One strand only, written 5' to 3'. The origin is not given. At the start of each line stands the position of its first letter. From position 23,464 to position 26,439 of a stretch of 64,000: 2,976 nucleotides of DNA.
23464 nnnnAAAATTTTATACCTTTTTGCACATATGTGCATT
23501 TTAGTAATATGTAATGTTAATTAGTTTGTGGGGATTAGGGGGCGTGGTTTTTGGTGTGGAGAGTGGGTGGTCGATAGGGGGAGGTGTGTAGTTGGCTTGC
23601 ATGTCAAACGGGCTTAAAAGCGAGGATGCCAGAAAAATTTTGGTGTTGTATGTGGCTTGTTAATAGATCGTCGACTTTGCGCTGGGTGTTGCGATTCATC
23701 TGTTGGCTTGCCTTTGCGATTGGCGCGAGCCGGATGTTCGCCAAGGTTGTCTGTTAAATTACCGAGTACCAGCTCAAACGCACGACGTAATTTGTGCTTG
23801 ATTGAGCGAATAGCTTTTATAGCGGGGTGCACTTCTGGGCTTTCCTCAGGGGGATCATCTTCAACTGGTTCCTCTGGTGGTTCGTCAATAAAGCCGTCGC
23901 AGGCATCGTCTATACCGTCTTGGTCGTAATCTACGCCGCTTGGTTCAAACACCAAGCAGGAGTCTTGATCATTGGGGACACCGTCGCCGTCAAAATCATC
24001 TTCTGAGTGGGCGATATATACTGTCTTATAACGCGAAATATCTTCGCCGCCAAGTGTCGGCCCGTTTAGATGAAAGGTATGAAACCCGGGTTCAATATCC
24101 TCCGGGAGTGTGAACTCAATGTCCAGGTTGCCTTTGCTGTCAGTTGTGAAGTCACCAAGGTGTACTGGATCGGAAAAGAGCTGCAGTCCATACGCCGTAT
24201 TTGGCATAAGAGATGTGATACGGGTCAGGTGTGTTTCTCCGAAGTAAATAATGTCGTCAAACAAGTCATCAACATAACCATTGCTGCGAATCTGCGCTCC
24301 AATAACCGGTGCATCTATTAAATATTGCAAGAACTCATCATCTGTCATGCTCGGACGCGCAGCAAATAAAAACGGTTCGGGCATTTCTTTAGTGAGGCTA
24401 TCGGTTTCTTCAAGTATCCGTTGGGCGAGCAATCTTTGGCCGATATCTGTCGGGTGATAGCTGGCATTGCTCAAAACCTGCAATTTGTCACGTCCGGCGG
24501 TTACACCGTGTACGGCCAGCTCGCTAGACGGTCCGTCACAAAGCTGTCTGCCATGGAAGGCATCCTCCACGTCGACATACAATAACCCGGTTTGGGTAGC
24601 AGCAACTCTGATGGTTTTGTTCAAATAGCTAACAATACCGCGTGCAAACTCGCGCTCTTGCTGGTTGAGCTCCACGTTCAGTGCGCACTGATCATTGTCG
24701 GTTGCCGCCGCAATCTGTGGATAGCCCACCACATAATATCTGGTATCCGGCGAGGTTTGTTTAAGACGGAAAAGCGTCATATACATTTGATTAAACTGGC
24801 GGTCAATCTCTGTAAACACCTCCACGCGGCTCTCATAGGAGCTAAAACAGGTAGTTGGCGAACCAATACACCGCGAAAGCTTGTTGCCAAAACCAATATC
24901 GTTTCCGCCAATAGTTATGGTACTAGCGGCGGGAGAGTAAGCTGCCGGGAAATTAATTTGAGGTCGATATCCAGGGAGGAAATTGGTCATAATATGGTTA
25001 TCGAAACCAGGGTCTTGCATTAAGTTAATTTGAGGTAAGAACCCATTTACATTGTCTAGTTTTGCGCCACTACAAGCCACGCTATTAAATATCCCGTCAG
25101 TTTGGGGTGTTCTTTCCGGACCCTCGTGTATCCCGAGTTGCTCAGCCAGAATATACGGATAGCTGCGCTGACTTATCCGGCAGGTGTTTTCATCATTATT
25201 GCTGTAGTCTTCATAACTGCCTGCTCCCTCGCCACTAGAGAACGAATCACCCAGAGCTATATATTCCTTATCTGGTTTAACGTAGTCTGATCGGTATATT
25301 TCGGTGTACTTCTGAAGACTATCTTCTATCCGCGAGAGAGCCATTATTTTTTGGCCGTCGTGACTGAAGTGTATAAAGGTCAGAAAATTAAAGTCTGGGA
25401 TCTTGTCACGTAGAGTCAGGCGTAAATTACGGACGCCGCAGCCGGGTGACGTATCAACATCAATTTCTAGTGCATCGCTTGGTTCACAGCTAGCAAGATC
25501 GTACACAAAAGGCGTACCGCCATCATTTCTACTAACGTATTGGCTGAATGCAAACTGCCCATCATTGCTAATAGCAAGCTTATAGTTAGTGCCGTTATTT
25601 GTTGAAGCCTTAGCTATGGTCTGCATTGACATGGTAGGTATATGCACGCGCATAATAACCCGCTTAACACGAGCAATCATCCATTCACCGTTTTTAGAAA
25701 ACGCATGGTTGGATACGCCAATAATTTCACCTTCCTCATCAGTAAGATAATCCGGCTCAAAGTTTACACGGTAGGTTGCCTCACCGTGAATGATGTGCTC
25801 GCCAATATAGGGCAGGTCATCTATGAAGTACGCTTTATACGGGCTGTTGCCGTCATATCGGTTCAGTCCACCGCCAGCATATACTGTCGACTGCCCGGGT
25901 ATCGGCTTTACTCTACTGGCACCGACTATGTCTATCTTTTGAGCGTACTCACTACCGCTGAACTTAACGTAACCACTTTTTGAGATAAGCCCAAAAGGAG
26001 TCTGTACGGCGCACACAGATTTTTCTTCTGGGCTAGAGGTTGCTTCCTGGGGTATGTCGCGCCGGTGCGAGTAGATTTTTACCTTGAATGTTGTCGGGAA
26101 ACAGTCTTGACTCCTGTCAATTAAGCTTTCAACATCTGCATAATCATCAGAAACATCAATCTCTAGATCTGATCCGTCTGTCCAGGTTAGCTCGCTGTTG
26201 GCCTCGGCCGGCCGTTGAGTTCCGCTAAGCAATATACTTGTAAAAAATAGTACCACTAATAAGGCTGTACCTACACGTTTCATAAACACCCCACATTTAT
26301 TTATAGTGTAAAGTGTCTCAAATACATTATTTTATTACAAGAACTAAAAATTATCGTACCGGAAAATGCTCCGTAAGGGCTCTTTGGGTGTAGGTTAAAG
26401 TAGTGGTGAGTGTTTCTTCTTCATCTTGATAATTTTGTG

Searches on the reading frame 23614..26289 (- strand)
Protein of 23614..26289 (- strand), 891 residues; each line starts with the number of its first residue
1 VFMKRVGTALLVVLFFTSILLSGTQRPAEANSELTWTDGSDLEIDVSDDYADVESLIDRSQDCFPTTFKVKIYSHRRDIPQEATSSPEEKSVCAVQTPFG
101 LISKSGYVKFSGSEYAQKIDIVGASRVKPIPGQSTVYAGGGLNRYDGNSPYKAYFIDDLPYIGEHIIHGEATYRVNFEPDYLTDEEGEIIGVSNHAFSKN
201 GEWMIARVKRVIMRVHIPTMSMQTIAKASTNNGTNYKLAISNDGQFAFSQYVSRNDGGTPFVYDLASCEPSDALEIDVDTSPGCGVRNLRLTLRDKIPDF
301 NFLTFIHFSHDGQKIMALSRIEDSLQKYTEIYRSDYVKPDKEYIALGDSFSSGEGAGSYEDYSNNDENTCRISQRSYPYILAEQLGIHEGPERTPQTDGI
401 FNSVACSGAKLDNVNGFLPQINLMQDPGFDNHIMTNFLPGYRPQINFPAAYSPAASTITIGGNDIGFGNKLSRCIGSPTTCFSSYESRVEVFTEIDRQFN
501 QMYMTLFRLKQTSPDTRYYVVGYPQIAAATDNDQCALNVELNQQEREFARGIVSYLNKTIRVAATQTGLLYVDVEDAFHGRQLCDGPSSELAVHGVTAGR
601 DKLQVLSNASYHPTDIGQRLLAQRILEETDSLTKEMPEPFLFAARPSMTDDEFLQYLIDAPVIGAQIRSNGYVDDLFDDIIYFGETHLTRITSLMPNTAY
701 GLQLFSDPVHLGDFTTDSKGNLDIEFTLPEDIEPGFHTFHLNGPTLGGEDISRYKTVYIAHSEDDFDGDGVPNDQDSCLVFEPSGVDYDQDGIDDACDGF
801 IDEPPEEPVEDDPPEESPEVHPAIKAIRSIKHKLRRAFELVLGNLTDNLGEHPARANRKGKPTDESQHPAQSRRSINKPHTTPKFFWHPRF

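Call 92: search_protein_families(library=pfam, proteins=[window:23614-26289:-], max_evalue=0.00001)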
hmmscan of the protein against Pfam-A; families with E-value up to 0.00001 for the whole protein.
window:23614-26289:- (891 aa): 2 families
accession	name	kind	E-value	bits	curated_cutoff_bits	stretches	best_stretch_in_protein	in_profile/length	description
PF13472.12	Lipase_GDSL_2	-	2.7e-11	44.7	32.9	1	345-620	1-178/178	GDSL-like Lipase/Acylhydrolase family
PF00657.28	Lipase_GDSL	-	1.4e-08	35.6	23.6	1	343-625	1-208/208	GDSL-like Lipase/Acylhydrolase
